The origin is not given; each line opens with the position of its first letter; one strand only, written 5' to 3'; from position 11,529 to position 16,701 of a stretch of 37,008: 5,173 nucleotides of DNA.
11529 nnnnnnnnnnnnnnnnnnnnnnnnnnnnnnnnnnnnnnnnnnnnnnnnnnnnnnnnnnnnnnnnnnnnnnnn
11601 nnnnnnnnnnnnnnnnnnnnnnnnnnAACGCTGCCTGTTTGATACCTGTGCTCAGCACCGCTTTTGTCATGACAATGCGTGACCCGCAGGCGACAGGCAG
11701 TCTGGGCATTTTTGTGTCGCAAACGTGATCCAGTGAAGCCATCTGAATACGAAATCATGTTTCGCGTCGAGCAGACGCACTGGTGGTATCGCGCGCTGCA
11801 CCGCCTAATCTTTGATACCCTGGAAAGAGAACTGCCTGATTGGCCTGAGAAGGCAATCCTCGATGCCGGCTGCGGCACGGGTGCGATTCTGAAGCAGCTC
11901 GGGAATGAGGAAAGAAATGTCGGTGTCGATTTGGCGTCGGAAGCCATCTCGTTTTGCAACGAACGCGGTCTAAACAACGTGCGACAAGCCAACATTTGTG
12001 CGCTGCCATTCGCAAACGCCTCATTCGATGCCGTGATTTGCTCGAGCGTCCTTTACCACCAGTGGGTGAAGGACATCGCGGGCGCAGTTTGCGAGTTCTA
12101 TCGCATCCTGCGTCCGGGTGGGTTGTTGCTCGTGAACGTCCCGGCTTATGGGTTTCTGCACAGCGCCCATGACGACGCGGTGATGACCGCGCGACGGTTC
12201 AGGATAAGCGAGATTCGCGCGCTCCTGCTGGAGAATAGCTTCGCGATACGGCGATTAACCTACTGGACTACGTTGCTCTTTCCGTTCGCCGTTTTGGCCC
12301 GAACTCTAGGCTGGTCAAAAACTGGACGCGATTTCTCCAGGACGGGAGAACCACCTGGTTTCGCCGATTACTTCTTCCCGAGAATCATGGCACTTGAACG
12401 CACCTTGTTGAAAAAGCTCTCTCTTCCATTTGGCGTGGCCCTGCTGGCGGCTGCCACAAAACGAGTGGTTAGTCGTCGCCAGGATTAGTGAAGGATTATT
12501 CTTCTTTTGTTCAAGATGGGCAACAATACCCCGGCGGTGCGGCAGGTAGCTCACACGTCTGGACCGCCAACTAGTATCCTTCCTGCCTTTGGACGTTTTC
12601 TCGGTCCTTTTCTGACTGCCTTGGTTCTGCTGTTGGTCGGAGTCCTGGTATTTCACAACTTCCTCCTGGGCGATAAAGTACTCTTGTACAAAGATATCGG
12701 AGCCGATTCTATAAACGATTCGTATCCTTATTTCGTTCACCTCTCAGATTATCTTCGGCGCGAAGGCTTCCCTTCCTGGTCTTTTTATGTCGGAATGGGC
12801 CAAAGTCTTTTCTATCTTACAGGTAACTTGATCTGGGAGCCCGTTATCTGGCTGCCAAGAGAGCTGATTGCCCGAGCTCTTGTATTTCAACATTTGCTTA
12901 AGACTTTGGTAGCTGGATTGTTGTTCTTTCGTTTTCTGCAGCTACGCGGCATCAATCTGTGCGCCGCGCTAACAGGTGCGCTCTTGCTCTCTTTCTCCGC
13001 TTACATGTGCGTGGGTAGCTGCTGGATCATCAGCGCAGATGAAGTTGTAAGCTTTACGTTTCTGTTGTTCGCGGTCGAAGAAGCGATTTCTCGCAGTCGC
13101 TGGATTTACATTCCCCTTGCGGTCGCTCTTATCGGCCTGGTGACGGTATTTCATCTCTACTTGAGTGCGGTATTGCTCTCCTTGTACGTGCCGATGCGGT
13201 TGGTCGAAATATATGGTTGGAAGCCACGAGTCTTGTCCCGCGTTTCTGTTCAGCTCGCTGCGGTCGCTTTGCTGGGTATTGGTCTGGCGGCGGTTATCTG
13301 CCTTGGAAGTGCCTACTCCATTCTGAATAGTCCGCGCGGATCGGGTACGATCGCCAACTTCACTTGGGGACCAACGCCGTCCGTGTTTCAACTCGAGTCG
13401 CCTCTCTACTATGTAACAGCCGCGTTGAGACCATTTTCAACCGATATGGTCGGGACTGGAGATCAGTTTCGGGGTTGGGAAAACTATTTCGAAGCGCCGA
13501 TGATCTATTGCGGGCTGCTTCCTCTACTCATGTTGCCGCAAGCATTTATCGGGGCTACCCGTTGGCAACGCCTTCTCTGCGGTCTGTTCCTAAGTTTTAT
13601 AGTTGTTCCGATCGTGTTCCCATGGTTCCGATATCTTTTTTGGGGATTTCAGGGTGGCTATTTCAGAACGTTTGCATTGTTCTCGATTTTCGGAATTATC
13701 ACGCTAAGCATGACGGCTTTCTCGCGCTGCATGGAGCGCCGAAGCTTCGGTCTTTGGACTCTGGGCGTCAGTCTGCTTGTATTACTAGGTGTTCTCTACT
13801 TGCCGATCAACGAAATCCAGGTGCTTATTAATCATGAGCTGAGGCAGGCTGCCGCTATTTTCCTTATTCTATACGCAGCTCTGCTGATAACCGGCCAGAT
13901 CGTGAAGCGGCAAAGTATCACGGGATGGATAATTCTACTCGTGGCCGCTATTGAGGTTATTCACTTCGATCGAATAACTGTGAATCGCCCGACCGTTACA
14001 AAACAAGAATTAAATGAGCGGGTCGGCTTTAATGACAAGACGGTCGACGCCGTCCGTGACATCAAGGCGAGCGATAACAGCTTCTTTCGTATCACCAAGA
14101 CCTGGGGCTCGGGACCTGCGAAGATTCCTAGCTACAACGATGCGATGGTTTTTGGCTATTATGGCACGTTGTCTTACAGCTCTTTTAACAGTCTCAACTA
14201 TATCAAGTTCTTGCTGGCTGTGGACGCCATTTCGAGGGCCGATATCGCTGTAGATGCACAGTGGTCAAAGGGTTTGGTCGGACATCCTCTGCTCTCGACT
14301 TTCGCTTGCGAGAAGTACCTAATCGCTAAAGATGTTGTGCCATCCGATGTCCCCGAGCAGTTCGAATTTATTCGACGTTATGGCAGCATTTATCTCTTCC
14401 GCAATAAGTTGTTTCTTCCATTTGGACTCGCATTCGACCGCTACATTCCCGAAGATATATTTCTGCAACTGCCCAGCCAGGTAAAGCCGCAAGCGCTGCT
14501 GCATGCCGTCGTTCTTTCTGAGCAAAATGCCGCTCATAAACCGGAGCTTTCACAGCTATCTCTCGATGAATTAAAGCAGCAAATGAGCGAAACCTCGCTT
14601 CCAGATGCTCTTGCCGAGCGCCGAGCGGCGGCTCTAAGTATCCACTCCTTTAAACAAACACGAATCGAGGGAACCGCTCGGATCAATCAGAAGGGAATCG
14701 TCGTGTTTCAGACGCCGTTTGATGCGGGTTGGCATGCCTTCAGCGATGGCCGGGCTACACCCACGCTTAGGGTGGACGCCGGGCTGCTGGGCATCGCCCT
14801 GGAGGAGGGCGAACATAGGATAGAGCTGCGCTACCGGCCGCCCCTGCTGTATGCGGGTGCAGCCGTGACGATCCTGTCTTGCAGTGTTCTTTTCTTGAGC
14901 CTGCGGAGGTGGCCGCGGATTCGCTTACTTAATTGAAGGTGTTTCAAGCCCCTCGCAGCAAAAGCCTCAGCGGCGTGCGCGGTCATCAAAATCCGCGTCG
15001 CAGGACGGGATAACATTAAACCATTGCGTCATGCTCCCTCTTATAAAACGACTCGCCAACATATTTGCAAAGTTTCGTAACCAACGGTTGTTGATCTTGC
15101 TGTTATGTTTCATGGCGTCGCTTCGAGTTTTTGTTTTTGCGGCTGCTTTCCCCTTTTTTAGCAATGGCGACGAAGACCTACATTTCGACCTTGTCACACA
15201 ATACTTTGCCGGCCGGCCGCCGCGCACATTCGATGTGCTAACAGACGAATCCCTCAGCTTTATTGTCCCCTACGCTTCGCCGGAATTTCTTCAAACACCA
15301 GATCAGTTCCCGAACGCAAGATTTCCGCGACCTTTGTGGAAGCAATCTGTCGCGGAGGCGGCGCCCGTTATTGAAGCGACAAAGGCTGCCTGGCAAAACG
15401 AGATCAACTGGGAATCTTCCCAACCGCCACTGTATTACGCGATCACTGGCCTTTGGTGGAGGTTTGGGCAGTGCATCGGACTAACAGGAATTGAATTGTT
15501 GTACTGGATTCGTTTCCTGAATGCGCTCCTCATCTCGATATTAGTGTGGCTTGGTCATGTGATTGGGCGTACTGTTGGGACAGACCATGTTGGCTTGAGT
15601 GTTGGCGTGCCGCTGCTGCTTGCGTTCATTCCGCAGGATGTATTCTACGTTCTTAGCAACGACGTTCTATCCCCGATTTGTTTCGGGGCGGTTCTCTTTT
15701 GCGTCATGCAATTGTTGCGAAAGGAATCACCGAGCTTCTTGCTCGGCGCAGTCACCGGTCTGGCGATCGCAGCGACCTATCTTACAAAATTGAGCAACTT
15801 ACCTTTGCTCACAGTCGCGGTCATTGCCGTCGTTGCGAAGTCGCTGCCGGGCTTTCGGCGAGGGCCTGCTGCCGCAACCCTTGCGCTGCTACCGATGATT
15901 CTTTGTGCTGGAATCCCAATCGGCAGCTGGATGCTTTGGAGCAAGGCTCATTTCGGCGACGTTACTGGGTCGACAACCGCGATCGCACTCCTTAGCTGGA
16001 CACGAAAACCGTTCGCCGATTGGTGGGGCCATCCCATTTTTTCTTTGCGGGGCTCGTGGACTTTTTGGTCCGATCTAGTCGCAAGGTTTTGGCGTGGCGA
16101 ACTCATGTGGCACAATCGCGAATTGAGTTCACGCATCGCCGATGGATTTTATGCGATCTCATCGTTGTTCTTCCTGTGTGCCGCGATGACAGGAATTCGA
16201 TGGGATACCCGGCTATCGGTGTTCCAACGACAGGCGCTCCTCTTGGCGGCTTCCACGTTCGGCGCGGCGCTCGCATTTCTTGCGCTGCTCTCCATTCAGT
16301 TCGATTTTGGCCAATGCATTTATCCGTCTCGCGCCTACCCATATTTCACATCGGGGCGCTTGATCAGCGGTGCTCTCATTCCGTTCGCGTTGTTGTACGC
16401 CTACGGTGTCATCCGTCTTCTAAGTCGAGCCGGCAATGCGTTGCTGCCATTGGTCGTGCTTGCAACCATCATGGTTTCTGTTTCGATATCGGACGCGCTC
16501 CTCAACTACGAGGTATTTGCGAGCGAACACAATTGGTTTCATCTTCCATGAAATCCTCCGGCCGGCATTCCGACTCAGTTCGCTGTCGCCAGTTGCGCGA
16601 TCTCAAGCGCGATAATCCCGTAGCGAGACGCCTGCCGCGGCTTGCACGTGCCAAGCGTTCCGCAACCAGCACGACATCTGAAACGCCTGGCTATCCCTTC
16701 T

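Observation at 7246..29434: Dense lipid-linked-sugar / GT-C island with five TMTC-like TPR glycosyltransferase paralogues: a candidate multi-specificity periplasmic glycosylation system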

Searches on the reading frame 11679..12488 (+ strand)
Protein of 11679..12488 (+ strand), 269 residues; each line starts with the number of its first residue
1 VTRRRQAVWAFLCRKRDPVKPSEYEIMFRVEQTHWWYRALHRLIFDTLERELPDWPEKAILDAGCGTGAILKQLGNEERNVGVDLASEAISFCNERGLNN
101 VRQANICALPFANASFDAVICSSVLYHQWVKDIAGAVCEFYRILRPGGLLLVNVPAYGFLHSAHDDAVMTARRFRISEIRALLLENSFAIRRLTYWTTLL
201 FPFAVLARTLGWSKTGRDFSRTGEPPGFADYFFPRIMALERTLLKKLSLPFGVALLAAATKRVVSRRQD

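Call 3: search_protein_families(library=pfam, proteins=[window:11679-12488:+], max_evalue=0.01)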
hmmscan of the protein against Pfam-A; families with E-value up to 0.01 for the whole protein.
window:11679-12488:+ (269 aa): 11 families
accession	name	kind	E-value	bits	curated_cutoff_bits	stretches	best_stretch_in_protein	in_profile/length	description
PF08241.18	Methyltransf_11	-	3.1e-21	76.3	21.2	1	61-151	1-94/95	Methyltransferase domain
PF13649.12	Methyltransf_25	-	7.7e-19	68.6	27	1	60-148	1-97/97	Methyltransferase domain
PF13847.12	Methyltransf_31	-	1.4e-13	51.2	27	1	58-161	5-120/145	Methyltransferase domain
PF08242.18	Methyltransf_12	-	4.6e-12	47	30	1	61-150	1-98/98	Methyltransferase domain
PF13489.12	Methyltransf_23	-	5.2e-11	43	27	1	40-166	5-124/164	Methyltransferase domain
PF05148.21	Methyltransf_8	-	6.3e-07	29.9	27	1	16-152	36-156/219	Hypothetical methyltransferase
PF07021.18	MetW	-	8.4e-07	29.2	21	1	59-160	16-115/193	Methionine biosynthesis protein MetW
PF01209.24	Ubie_methyltran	-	6.6e-06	26.1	20.1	1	41-152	32-151/233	ubiE/COQ5 methyltransferase family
PF03141.22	Methyltransf_29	-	7.4e-06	25.3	23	1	56-155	117-220/506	Putative S-adenosyl-L-methionine-dependent methyltransferase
PF05401.17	NodS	-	1.4e-05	25.5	24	1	58-153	45-145/201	Nodulation protein S (NodS)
PF08003.17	Methyltransf_9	-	0.0013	18.2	23.8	1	45-128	104-195/315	Protein of unknown function (DUF1698)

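Call 56: search_protein_families(library=ncbifam, proteins=[window:11679-12488:+], max_evalue=0.001)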
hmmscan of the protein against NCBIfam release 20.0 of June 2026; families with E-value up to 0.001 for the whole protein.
window:11679-12488:+ (269 aa): 31 families (the best 25 are shown)
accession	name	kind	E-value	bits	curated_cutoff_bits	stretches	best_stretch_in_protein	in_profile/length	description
NF045667.1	MTase_DVU1556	equivalog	6.4e-19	68.3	155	1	56-153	22-120/213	DVU_1556 family methyltransferase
TIGR02072.1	BioC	equivalog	1.7e-16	60.8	184.95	1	54-168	32-148/244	malonyl-ACP O-methyltransferase BioC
NF007610.0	PRK10258.1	equivalog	1.3e-13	50.9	342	1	37-151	23-137/251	malonyl-ACP O-methyltransferase BioC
NF047649.1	MTase_UXPK_star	exception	6.7e-10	38.5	460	1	56-152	77-181/283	methyltransferase/UXPK-star double selenoprotein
NF041536.1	ArsM_DUF2284_UU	exception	1.9e-09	36.4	575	1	58-152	78-180/459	arsenite methyltransferase/DUF2284 domain selenoprotein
NF045825.1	FAmtase_mtf2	equivalog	2.4e-09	36.8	400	1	58-152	60-158/248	fatty-acid O-methyltransferase Mtf2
TIGR01934.1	MenG_MenH_UbiE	subfamily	2.6e-09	36.7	158.35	1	47-152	38-141/223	ubiquinone/menaquinone biosynthesis methyltransferase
NF041537.1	ArsM_AhpD_UU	exception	4.6e-09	35.5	510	1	58-152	78-180/345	arsenite methyltransferase/AhpD domain selenoprotein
NF001244.0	PRK00216.1-5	equivalog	6.7e-09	35.4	216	1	56-152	48-153/236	bifunctional demethylmenaquinone methyltransferase/2-methoxy-6-polyprenyl-1,4-benzoquinol methylase UbiE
TIGR02081.1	metW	equivalog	3e-08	33.5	189.5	1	58-160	15-115/194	methionine biosynthesis protein MetW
TIGR01983.1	UbiG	equivalog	1e-07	31.5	102.95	1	51-152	44-151/228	bifunctional 2-polyprenyl-6-hydroxyphenol methylase/3-demethylubiquinol 3-O-methyltransferase UbiG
NF043040.1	corrin_prot_MT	hypoth_equivalog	1.1e-07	31.5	180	1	54-152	40-147/216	corrinoid protein-associated methyltransferase CpaM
NF001241.0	PRK00216.1-2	equivalog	4e-07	29.9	327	1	54-152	49-147/231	demethylmenaquinone methyltransferase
NF008823.0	PRK11873.1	subfamily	5.6e-07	29.3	263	1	59-152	80-181/272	arsenite methyltransferase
TIGR02021.1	BchM-ChlM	equivalog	6.2e-07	29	158.9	1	55-137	53-140/218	magnesium protoporphyrin IX methyltransferase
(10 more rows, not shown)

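Call 88: search_solved_structures(query=window:11679-12488:+, max_evalue=0.001)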
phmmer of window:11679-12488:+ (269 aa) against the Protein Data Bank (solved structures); distinct sequences matched with E-value up to 0.001: 24.
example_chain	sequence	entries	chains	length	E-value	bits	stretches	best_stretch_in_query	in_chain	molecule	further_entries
2avn_A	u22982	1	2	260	7.9e-10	41.7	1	33-168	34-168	ubiquinone/menaquinone biosynthesis methyltransferase-related protein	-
3mgg_A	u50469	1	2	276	2.4e-08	36.8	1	56-160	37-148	Methyltransferase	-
9w6x_A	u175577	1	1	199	5.3e-08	35.7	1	53-153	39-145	YtkW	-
2gs9_A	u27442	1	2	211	5.5e-08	35.6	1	39-154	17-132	Hypothetical protein TT1324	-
6uv6_A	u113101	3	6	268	5.7e-08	35.6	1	45-152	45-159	D-glucose O-methyltransferase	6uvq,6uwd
1xxl_A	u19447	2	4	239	2.1e-07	33.7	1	57-160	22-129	YcgJ protein | ycgJ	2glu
6uak_A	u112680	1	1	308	1.8e-06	30.7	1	59-166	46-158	SAM dependent methyltransferase LahSB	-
3bus_A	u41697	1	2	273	3.1e-06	29.9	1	59-152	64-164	Methyltransferase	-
7qcb_A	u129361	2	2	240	6e-06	28.9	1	37-152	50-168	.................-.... 27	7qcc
2p8j_A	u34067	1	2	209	2e-05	27.2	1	58-154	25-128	S-adenosylmethionine-dependent methyltransferase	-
3l8d_A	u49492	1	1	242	2e-05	27.2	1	57-152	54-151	Methyltransferase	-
3d2l_A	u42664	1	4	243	2.4e-05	27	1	56-155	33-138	SAM-dependent methyltransferase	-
8zc8_A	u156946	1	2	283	2.6e-05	26.8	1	56-152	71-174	MitM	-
21zq_A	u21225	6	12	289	2.8e-05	26.8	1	56-152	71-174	MitM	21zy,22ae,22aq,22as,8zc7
4pne_A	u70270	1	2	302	4.3e-05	26.1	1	36-152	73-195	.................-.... protein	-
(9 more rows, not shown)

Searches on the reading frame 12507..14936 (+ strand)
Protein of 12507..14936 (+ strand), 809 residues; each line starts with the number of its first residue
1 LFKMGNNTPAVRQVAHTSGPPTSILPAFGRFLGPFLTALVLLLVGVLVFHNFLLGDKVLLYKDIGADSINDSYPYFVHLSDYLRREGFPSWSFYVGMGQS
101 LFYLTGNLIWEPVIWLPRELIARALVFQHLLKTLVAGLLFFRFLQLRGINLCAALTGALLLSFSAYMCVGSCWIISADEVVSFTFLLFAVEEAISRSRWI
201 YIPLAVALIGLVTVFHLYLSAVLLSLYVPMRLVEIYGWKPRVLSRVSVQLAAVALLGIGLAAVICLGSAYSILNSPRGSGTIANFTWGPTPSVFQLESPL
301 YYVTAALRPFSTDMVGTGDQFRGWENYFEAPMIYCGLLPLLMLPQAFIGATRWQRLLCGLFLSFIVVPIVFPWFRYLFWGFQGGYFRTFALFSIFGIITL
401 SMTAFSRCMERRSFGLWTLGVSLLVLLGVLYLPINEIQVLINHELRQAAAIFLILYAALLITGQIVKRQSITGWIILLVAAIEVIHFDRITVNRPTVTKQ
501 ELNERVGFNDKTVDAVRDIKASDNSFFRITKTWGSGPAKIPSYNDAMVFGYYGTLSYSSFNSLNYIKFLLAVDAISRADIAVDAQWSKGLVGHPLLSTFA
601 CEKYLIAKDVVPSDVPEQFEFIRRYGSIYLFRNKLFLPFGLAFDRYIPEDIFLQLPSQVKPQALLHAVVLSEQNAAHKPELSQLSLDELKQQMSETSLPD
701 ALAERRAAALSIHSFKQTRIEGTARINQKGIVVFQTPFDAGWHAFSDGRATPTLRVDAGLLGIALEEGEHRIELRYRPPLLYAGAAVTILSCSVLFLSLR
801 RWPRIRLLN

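Call 3: search_protein_families(library=pfam, proteins=[window:12507-14936:+], max_evalue=0.01)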
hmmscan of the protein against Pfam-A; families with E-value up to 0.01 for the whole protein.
window:12507-14936:+ (809 aa): 1 family
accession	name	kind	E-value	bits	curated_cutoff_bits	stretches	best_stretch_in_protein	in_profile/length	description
PF09586.16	YfhO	-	7.8e-56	190.4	28.5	2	37-693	4-644/835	Bacterial membrane protein YfhO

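Call 56: search_protein_families(library=ncbifam, proteins=[window:12507-14936:+], max_evalue=0.001)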
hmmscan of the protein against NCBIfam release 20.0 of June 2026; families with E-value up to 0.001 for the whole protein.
window:12507-14936:+ (809 aa): 2 families
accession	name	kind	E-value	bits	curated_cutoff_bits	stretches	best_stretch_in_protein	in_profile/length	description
NF047590.1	GlcsyltransPgfM2Strep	equivalog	8.1e-18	64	1500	2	643-796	728-874/884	glycosyltransferase PgfM2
NF047589.1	GlcsyltransPgfM1Strep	equivalog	2.2e-11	42.6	1400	1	696-798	847-950/955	glycosyltransferase PgfM1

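Call 86: search_solved_structures(query=window:12507-14936:+, max_evalue=1)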
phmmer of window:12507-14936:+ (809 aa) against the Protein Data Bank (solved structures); distinct sequences matched with E-value up to 1: 0.

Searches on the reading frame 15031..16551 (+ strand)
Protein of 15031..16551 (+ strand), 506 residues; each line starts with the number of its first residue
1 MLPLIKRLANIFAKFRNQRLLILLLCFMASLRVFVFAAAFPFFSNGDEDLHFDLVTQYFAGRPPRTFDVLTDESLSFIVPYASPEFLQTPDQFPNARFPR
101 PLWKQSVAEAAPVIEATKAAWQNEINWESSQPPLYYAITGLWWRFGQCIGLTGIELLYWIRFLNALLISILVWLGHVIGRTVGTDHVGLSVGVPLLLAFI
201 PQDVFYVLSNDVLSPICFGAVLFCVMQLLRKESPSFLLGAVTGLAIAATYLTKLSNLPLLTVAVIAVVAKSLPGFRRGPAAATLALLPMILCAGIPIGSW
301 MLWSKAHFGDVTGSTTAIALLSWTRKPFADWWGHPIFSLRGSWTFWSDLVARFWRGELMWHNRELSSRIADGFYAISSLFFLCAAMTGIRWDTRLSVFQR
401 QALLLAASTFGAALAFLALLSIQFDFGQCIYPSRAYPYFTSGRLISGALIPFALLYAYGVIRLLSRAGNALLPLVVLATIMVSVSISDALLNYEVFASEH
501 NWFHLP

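Call 3: search_protein_families(library=pfam, proteins=[window:15031-16551:+], max_evalue=0.01)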
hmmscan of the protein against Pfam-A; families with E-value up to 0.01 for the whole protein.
window:15031-16551:+ (506 aa): 1 family
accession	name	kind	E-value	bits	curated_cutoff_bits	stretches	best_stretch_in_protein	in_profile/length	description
PF09913.15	DUF2142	-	1.5e-12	47.4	30.1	1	34-410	5-359/395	Predicted membrane protein (DUF2142)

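Call 7: search_protein_families(library=ncbifam, proteins=[window:15031-16551:+], max_evalue=0.01)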
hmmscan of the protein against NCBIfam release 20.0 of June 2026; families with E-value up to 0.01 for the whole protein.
window:15031-16551:+ (506 aa): 0 families

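Call 87: search_solved_structures(query=window:15031-16551:+, max_evalue=1)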
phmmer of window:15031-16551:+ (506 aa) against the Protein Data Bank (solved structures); distinct sequences matched with E-value up to 1: 0.
